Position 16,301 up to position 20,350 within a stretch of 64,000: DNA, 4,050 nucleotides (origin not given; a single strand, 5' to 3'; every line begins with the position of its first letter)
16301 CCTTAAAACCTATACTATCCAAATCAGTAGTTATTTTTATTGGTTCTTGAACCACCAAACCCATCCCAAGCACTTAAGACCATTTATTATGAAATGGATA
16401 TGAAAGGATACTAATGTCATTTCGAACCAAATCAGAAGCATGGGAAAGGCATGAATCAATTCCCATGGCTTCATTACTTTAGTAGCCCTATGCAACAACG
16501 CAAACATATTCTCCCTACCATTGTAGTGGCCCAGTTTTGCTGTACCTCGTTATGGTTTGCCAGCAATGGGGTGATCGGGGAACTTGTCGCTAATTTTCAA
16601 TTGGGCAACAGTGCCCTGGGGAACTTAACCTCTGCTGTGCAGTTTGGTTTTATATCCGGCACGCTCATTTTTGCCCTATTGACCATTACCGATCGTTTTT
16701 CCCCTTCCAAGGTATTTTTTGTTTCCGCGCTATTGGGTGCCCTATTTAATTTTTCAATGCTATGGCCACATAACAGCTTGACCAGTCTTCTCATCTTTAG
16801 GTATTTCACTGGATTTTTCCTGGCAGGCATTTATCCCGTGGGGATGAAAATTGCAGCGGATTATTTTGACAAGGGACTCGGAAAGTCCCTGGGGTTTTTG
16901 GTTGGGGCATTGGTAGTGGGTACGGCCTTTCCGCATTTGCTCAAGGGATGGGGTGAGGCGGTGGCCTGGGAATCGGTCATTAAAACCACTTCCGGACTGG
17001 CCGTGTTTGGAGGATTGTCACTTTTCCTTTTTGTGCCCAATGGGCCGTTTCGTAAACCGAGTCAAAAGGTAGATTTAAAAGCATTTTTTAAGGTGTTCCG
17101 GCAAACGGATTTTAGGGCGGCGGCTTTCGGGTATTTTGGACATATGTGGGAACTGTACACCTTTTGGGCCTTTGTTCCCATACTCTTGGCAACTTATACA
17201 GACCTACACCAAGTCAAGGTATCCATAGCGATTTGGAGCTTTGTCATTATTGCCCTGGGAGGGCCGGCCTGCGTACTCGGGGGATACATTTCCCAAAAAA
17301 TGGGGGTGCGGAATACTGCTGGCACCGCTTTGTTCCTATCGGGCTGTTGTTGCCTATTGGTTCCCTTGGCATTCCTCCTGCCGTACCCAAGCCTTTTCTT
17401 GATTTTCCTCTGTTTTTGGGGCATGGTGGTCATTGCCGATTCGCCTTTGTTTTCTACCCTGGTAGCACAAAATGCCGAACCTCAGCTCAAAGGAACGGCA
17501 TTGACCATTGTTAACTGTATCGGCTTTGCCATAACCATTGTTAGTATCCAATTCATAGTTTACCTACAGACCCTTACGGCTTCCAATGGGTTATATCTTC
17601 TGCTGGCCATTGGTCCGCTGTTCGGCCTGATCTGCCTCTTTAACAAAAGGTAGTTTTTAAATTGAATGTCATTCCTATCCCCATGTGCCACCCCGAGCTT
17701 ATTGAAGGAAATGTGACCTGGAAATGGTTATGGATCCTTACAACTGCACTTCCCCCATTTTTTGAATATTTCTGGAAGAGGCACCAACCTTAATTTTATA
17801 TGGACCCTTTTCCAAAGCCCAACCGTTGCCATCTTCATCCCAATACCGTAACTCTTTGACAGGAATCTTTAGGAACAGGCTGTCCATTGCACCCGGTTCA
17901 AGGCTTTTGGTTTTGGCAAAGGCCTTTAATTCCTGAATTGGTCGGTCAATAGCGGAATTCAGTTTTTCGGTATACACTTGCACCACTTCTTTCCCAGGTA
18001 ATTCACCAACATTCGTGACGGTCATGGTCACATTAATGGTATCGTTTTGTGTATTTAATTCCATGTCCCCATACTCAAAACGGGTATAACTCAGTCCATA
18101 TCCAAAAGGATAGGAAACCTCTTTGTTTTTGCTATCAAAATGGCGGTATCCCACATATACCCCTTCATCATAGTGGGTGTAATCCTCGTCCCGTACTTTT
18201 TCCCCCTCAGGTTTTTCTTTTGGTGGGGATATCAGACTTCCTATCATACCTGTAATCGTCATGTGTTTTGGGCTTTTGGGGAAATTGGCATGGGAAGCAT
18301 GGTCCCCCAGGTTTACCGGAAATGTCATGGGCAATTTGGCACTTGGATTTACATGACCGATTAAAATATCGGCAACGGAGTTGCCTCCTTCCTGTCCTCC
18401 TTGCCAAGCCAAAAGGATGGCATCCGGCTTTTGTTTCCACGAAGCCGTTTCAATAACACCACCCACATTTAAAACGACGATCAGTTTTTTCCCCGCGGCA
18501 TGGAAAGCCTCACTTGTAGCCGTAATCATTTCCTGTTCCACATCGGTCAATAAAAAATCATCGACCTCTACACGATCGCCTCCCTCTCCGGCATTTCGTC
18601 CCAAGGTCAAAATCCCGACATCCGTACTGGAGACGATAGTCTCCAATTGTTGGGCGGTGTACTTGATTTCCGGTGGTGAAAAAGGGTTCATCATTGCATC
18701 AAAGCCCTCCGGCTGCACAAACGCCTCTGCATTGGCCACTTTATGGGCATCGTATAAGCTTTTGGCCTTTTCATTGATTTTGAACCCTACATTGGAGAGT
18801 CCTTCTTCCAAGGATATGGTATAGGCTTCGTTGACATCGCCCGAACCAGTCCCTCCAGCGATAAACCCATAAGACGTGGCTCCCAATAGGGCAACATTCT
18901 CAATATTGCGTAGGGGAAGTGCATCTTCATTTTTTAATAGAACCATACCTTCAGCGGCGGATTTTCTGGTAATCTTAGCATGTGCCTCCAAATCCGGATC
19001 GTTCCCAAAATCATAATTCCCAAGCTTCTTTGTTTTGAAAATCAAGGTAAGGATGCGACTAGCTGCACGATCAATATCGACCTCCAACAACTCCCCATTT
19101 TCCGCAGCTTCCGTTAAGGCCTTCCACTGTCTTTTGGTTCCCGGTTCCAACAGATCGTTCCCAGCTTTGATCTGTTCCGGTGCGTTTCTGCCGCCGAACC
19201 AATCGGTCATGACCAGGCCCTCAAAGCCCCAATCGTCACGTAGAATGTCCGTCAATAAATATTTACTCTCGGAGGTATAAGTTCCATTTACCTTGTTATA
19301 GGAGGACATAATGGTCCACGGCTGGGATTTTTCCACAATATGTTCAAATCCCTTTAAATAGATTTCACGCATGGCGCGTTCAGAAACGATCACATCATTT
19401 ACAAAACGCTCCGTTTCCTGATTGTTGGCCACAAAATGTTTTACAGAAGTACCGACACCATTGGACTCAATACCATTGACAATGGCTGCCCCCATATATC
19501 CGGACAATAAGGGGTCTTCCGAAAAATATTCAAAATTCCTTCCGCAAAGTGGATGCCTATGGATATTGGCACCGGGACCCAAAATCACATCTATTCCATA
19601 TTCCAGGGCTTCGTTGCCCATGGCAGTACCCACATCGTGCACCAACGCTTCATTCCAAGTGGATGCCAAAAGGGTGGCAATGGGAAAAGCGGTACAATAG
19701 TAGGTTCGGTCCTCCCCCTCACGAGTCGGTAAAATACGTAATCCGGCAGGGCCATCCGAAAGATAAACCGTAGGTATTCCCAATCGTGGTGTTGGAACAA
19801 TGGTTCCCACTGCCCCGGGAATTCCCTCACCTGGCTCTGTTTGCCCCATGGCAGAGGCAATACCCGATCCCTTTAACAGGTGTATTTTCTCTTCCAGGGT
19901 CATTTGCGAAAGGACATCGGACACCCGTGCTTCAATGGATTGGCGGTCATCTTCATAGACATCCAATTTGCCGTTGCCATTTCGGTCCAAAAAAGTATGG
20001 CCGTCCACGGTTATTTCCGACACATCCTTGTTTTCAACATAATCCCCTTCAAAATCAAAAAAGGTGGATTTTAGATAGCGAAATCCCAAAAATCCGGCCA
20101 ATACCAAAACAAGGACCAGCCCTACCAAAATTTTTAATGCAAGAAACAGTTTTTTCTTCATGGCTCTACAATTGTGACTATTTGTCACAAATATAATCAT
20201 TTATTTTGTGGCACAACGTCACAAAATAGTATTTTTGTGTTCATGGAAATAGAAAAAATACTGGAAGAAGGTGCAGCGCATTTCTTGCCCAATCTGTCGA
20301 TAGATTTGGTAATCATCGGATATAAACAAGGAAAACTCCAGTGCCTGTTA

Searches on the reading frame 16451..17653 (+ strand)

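Call 12: search_protein_families(library=pfam, proteins=[window:16451-17653:+])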
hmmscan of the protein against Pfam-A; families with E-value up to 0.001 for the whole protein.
window:16451-17653:+ (400 aa): 1 family
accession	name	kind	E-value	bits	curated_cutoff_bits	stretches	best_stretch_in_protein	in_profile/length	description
PF07690.21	MFS_1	-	5.8e-28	98.2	33.4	1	25-361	2-342/347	Major Facilitator Superfamily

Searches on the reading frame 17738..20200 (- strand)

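Call 12: search_protein_families(library=pfam, proteins=[window:17738-20200:-])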
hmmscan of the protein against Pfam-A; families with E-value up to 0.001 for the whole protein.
window:17738-20200:- (820 aa): 3 families
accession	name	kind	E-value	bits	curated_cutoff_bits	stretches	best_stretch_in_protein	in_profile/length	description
PF01915.27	Glyco_hydro_3_C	-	5.8e-42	144.4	31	1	419-705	1-200/200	Glycosyl hydrolase family 3 C-terminal domain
PF00933.27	Glyco_hydro_3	-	5.9e-40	138.1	27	1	167-386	80-316/316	Glycosyl hydrolase family 3 N terminal domain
PF14310.12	Fn3-like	-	9.5e-21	74.1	25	1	738-809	1-71/71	Fibronectin type III-like domain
